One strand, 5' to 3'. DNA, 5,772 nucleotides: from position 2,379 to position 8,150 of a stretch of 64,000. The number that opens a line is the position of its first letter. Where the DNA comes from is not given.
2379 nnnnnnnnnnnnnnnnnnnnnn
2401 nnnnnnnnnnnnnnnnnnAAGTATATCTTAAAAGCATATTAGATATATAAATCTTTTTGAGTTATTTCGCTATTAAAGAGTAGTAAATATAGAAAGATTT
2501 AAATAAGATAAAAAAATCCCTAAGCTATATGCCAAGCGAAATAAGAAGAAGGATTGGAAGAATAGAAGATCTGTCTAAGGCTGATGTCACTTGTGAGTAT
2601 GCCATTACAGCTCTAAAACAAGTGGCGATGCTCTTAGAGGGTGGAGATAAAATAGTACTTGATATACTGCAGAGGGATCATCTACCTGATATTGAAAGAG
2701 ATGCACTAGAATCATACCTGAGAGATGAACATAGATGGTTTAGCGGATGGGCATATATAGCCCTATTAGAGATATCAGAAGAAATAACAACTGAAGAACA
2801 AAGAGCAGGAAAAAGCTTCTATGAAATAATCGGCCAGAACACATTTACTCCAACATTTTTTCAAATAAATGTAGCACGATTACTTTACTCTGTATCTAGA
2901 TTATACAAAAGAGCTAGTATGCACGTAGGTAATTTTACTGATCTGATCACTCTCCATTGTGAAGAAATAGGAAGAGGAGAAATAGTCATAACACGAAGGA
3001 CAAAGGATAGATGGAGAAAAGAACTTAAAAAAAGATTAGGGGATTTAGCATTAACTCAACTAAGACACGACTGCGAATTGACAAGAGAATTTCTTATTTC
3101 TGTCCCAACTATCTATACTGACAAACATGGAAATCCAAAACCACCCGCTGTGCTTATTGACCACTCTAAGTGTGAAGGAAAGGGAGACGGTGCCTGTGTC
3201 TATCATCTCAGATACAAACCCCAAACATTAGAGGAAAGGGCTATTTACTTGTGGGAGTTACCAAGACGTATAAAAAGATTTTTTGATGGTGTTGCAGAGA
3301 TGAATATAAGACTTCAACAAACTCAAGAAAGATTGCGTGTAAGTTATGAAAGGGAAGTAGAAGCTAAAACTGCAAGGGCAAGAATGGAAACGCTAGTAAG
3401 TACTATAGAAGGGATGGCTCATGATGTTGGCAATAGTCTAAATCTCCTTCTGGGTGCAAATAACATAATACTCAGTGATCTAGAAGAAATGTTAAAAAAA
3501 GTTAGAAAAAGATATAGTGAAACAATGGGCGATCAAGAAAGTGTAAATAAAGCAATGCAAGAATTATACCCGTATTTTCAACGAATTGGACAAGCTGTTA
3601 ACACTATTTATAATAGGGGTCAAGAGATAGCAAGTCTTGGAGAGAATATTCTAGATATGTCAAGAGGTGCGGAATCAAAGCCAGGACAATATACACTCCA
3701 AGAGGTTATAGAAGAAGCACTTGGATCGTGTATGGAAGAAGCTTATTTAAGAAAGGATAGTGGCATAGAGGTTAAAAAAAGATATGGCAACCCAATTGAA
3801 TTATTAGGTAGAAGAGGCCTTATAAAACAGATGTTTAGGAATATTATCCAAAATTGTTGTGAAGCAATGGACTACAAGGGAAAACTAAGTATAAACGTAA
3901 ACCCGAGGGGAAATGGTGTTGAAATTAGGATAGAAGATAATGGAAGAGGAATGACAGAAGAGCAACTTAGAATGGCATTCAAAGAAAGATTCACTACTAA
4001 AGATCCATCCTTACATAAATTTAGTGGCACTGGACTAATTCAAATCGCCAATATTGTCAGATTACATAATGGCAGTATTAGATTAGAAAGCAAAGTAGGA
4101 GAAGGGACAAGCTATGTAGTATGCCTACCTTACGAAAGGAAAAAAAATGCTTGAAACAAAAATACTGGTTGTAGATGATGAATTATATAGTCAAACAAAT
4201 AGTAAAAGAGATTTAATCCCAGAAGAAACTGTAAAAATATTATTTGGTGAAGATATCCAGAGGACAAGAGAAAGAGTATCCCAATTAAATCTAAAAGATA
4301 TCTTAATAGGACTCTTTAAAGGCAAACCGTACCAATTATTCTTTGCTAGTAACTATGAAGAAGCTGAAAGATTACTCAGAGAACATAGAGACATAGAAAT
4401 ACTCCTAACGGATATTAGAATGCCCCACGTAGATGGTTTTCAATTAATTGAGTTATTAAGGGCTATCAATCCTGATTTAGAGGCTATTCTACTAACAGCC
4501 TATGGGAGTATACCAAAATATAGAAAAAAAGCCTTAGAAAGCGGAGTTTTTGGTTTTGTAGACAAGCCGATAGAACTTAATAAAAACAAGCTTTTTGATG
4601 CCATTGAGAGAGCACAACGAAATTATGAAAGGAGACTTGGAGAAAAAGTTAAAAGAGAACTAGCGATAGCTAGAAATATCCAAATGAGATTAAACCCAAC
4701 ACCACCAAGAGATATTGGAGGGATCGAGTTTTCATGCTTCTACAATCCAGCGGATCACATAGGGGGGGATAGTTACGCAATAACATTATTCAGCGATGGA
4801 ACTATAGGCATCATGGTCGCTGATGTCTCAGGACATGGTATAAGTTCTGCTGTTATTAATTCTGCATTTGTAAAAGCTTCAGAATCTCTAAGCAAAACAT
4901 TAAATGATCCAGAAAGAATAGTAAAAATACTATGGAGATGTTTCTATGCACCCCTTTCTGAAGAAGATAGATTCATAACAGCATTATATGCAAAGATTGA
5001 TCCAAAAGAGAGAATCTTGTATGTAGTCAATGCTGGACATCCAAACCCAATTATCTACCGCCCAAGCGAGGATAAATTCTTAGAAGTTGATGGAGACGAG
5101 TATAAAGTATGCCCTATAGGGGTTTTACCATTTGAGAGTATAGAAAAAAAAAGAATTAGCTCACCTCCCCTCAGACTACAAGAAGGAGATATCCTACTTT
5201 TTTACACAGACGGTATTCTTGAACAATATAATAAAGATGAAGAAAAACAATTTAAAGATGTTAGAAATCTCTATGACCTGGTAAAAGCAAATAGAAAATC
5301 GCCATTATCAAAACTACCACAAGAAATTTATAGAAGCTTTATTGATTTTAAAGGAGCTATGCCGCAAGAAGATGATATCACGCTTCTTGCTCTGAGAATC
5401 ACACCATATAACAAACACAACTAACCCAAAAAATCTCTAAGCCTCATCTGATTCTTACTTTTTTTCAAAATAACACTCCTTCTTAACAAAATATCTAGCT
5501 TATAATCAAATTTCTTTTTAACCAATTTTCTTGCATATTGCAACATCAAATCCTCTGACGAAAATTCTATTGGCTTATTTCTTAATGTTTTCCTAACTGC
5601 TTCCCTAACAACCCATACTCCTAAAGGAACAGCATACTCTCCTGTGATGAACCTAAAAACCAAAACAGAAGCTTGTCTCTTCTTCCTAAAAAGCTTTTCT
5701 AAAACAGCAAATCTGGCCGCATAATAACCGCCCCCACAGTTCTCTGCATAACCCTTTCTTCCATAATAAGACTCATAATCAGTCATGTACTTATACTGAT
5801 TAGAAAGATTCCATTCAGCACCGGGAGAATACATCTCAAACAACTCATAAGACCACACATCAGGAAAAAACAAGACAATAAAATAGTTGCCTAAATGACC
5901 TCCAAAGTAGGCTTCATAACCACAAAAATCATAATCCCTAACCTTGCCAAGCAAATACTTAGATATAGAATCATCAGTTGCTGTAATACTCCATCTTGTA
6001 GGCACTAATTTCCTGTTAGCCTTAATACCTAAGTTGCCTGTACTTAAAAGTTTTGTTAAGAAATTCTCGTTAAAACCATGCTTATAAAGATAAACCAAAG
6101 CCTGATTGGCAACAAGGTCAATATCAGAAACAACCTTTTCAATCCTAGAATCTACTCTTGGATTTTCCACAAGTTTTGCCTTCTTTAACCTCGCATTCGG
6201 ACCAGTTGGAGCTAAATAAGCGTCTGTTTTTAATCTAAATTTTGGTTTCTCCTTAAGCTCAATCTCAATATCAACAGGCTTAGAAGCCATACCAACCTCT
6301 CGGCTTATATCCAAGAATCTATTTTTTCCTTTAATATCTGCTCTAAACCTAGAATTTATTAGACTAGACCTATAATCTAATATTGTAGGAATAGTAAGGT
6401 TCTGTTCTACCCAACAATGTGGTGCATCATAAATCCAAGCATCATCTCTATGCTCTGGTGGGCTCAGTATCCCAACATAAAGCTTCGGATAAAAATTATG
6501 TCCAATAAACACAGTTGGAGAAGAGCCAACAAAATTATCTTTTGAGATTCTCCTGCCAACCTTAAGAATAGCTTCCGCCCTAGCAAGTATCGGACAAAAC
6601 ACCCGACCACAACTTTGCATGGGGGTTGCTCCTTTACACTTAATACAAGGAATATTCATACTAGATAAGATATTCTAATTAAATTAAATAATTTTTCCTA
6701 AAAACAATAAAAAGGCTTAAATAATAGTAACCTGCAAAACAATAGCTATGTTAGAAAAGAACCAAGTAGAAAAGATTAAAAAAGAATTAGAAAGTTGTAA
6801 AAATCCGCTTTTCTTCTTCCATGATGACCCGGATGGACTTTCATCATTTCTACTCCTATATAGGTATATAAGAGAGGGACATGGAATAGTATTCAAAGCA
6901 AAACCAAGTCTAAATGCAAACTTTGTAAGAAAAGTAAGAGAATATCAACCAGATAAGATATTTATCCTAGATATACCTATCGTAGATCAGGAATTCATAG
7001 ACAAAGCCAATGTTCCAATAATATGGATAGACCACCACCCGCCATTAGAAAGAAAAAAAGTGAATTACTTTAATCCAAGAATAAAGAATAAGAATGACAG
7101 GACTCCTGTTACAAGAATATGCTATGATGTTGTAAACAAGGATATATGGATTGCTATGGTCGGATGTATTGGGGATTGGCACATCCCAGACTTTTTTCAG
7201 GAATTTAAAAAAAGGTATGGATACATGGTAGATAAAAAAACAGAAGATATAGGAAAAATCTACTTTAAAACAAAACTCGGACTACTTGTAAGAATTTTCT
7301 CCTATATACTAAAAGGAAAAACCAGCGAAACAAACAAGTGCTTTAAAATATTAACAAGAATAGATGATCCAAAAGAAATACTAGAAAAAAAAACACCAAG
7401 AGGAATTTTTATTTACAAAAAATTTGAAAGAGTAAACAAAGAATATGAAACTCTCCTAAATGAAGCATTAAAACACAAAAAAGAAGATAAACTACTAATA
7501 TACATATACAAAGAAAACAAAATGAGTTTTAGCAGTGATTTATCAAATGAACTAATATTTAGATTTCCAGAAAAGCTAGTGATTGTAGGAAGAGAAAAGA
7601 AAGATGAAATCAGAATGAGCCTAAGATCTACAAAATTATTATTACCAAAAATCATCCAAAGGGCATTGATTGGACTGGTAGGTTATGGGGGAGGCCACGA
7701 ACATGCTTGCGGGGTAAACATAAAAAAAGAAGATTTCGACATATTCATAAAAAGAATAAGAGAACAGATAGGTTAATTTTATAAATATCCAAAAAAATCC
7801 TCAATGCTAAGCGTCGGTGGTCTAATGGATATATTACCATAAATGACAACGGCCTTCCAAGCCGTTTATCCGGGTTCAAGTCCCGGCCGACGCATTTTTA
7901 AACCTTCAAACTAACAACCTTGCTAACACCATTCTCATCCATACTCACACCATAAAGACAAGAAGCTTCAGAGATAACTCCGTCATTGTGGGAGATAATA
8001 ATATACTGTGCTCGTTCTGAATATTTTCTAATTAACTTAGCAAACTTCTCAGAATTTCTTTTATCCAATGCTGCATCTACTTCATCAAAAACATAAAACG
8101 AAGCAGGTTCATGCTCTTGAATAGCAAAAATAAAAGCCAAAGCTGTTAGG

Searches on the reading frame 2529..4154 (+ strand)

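Call 13: search_protein_families(library=pfam, proteins=[window:2529-4154:+])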
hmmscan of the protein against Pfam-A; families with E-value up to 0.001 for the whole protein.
window:2529-4154:+ (541 aa): 2 families
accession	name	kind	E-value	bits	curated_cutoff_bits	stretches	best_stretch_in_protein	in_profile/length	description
PF02518.31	HATPase_c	-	1.8e-20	73.9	26.4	1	431-536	5-110/111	Histidine kinase-, DNA gyrase B-, and HSP90-like ATPase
PF13589.12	HATPase_c_3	-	5.1e-05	23.8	25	1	439-492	10-62/137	Histidine kinase-, DNA gyrase B-, and HSP90-like ATPase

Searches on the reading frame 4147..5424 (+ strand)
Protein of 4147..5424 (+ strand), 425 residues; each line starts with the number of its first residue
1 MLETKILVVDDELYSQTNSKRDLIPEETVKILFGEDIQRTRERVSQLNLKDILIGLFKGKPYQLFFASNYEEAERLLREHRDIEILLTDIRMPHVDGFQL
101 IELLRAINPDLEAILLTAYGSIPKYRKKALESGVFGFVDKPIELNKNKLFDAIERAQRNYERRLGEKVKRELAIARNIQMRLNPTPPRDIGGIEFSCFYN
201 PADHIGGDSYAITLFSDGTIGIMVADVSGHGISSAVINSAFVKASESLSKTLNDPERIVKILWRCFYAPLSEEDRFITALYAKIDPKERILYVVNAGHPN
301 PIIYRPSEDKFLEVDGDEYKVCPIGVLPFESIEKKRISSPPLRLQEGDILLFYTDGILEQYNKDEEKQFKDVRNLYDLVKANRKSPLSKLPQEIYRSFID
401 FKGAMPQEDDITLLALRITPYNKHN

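Call 13: search_protein_families(library=pfam, proteins=[window:4147-5424:+])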
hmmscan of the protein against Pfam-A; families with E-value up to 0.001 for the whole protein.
window:4147-5424:+ (425 aa): 2 families
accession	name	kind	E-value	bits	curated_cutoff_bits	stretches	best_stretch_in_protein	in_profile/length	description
PF07228.17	SpoIIE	-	8.5e-39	133.9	25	1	216-418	1-191/192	Stage II sporulation protein E (SpoIIE)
PF00072.30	Response_reg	-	8.3e-17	61.8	30.2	1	56-152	17-109/111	Response regulator receiver domain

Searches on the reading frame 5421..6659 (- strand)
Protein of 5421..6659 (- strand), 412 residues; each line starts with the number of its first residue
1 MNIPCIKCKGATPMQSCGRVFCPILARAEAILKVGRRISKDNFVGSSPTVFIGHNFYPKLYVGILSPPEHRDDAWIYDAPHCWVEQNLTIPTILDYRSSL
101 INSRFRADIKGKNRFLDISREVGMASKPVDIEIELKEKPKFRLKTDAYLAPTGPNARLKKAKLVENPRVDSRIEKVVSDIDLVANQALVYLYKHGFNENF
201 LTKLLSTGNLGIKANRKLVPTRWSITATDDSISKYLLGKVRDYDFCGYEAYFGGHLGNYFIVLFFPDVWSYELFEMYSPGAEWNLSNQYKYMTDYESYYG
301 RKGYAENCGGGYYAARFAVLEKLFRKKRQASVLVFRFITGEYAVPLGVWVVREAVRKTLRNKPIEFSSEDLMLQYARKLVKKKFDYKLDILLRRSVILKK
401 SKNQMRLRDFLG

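Call 13: search_protein_families(library=pfam, proteins=[window:5421-6659:-])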
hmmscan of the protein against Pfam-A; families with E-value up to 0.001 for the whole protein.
window:5421-6659:- (412 aa): 2 families
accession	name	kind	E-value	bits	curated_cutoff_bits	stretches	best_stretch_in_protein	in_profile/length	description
PF04894.17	Nre_N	-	7.9e-80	269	25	1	17-284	2-270/270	Archaeal Nre, N-terminal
PF04895.17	Nre_C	-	4.5e-31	107.4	27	1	296-410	1-110/110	Archaeal Nre, C-terminal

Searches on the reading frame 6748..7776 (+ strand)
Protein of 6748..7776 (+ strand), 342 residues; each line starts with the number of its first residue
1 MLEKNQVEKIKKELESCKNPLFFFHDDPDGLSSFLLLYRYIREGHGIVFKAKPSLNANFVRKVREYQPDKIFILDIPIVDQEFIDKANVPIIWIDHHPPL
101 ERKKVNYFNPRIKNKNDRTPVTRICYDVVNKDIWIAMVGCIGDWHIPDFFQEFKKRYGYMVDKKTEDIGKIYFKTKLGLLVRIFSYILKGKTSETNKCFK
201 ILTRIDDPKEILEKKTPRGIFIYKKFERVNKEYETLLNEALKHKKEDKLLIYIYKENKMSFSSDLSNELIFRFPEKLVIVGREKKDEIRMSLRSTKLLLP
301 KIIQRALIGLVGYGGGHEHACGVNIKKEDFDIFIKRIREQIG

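Call 13: search_protein_families(library=pfam, proteins=[window:6748-7776:+])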
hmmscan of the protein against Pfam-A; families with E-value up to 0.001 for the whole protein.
window:6748-7776:+ (342 aa): 2 families
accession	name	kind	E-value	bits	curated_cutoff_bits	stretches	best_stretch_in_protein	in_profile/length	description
PF02272.25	DHHA1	-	1.1e-08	35.9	25.9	1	261-341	17-100/102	DHHA1 domain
PF01368.27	DHH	-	3.2e-08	34.3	28.1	1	24-111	6-87/125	DHH family, N-terminal domain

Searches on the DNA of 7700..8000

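Call 35: search_rna_families(source=window, start=7700, end=8000, threshold=evalue, max_evalue=1, show_alignments=1)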
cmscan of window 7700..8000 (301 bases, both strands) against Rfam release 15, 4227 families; matches with E-value up to 1: 3.
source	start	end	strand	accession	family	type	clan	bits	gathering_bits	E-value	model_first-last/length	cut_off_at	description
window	7811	7893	+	RF01684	mascRNA-menRNA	Gene;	-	23.4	42.5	0.013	1-56/56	no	MALAT1-associated small cytoplasmic RNA/MEN beta RNA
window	7845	7886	+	RF00005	tRNA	Gene; tRNA;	CL00001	22.9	29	0.013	10-63/71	no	tRNA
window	7920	7991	-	RF01641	ceN53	Gene; snRNA; snoRNA; CD-box;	-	17.7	50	0.49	1-74/74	no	Caenorhabditis snoRNA ceN53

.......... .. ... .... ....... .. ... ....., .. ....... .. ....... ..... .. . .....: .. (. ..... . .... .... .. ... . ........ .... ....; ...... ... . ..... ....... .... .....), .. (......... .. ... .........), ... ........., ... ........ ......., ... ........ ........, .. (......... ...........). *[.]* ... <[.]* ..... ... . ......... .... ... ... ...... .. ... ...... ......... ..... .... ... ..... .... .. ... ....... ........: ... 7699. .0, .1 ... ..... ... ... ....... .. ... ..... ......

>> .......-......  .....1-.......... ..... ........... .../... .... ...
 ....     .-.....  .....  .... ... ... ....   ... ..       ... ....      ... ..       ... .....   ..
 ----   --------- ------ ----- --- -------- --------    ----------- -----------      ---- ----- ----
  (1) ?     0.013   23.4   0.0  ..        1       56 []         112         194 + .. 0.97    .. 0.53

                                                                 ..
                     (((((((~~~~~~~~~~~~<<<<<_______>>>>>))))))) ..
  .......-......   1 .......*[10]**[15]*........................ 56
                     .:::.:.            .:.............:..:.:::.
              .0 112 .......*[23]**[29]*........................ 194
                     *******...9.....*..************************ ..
